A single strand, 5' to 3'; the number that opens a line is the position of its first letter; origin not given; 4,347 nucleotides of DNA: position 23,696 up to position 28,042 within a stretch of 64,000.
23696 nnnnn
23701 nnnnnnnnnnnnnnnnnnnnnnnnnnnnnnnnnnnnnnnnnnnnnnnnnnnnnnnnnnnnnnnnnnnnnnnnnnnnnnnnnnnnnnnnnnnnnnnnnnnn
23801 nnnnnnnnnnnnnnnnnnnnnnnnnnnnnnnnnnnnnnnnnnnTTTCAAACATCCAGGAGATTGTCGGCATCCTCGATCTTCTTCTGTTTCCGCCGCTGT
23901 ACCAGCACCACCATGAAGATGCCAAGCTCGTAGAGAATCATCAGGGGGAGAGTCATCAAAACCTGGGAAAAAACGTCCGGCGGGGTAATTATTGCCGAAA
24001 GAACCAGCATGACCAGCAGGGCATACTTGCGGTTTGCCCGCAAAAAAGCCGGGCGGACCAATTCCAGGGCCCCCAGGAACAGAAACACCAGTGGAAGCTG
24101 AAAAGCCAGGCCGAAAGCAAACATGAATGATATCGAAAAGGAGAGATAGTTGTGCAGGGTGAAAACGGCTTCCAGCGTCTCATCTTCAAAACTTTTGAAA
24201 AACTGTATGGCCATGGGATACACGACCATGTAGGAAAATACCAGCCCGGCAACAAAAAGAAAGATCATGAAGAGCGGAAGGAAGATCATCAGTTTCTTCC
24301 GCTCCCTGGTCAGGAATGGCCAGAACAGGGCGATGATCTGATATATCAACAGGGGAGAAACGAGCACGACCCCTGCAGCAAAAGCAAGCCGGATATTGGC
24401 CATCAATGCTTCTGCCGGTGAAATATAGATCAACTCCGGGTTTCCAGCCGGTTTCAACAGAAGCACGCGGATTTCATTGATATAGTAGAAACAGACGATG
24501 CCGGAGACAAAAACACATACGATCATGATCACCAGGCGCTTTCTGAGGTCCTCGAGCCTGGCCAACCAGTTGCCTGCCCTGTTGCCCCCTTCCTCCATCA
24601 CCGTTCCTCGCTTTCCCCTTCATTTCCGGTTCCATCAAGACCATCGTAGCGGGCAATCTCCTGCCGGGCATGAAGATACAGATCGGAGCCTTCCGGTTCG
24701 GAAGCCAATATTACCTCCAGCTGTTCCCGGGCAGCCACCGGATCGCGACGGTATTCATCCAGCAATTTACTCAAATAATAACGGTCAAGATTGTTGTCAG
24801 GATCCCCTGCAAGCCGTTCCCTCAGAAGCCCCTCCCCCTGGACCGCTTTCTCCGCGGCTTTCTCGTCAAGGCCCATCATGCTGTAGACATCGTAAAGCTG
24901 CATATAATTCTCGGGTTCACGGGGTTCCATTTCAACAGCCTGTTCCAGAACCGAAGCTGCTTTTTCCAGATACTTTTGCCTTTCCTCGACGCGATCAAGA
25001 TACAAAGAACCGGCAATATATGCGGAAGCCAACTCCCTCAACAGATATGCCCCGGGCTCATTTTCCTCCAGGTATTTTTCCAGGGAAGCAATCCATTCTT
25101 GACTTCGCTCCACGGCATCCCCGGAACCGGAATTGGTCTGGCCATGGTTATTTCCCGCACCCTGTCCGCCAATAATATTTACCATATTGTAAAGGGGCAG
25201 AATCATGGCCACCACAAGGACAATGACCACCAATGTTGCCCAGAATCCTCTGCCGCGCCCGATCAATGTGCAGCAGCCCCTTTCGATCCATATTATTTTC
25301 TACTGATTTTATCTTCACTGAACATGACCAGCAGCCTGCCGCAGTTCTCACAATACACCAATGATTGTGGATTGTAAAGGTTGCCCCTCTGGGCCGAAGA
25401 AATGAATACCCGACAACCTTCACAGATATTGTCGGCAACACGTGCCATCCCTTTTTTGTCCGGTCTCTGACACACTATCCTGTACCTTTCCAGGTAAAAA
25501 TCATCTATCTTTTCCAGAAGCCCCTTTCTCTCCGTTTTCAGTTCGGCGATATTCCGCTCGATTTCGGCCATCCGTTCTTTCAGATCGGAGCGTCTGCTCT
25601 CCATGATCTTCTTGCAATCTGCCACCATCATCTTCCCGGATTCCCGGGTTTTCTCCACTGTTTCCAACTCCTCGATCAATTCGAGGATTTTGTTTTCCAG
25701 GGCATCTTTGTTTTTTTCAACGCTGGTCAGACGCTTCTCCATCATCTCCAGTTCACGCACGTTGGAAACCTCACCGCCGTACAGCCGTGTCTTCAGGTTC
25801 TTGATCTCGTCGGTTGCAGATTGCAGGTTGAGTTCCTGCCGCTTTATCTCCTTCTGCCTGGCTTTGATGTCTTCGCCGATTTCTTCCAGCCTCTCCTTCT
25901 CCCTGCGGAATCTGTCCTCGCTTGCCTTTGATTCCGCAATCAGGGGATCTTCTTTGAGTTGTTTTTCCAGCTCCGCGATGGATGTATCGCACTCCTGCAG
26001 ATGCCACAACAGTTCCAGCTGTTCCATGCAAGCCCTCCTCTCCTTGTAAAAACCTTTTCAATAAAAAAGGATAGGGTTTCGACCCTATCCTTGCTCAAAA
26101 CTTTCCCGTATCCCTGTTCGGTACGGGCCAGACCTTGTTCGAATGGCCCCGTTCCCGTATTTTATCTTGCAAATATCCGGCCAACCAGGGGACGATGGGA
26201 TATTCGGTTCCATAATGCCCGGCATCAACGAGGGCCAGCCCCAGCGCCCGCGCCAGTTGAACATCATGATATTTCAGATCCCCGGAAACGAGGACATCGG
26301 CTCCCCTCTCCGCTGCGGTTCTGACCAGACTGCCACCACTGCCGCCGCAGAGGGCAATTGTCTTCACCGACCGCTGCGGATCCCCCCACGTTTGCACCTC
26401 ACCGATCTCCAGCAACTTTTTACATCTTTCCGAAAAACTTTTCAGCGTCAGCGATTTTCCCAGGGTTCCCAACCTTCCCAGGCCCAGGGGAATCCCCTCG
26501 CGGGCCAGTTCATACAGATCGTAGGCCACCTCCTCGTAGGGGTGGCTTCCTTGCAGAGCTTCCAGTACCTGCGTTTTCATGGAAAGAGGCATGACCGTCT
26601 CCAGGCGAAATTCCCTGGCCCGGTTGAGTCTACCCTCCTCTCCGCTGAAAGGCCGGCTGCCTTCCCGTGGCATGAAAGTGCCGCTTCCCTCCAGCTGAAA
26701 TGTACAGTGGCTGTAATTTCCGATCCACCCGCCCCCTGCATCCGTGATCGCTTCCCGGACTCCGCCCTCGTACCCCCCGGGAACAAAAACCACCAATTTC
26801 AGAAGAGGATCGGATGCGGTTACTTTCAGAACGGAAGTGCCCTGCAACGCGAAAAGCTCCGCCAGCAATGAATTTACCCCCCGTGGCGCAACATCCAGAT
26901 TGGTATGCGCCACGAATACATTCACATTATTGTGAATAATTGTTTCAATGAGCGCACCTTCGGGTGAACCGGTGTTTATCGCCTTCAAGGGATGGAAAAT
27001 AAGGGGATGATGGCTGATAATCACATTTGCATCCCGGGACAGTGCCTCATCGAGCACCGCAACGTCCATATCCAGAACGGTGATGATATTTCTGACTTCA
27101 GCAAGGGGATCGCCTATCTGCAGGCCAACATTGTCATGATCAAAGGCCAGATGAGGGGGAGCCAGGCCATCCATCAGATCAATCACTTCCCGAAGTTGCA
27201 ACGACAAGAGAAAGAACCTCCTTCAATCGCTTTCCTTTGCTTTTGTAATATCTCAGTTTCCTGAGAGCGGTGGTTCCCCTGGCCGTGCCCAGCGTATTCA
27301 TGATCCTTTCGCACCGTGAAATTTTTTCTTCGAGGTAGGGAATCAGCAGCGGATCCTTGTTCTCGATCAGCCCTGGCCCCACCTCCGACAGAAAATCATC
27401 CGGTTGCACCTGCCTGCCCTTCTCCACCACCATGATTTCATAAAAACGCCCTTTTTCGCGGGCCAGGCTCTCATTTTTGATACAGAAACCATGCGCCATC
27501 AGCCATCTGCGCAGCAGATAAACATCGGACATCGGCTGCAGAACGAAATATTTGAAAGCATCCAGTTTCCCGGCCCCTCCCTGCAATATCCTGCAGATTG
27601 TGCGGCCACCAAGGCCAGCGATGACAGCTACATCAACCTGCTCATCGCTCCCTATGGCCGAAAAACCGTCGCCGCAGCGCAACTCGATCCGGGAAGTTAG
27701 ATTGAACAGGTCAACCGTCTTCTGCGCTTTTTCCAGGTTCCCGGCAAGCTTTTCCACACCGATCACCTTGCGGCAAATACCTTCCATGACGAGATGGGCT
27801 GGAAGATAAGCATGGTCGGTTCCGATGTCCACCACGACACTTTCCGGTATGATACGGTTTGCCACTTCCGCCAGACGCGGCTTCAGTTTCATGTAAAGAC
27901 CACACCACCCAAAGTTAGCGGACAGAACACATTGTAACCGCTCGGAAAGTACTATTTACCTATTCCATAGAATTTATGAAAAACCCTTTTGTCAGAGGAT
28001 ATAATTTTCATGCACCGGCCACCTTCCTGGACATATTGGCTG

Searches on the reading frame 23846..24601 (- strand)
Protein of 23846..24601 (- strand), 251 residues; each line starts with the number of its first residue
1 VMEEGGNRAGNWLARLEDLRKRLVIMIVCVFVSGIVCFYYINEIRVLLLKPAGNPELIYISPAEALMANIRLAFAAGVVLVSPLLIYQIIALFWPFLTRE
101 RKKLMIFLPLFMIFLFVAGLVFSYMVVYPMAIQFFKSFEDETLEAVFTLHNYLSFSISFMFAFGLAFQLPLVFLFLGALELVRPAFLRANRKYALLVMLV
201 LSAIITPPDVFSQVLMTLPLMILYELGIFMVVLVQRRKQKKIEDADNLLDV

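Call 56: search_protein_families(library=pfam, proteins=[window:23846-24601:-], max_evalue=0.000001)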
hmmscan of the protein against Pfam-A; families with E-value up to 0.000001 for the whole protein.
window:23846-24601:- (251 aa): 1 family
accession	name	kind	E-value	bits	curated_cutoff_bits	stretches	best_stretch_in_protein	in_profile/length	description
PF00902.23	TatC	-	2.1e-55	188.2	25.1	1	16-219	3-208/208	Sec-independent protein translocase protein (TatC)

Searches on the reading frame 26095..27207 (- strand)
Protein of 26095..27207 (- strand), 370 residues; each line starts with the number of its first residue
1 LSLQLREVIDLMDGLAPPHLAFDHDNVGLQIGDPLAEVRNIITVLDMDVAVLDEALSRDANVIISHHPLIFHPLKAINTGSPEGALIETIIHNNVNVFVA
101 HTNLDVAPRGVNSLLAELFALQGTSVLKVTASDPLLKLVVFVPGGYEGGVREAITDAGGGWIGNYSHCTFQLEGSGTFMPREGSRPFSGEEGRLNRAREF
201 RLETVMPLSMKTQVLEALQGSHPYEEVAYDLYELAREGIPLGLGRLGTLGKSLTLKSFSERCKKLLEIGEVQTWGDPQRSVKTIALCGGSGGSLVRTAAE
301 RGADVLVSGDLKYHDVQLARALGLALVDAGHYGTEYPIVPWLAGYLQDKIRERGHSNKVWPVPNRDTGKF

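Call 56: search_protein_families(library=pfam, proteins=[window:26095-27207:-], max_evalue=0.000001)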
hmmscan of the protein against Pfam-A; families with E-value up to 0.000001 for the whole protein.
window:26095-27207:- (370 aa): 1 family
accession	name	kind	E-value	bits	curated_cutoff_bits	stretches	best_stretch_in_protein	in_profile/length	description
PF01784.24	DUF34_NIF3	-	1.9e-75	254.3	23.4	1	4-358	2-246/256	Duf34/NIF3 (NGG1p interacting factor 3)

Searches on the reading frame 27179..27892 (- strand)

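Call 56: search_protein_families(library=pfam, proteins=[window:27179-27892:-], max_evalue=0.000001)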
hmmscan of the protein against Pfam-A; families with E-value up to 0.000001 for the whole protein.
window:27179-27892:- (237 aa): 2 families
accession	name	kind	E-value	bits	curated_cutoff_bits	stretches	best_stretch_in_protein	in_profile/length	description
PF04816.18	TrmK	-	7.2e-51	173.1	27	1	20-205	1-188/205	tRNA (adenine(22)-N(1))-methyltransferase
PF12847.13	Methyltransf_18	-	3.7e-47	160.6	27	1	3-154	1-151/151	Methyltransferase domain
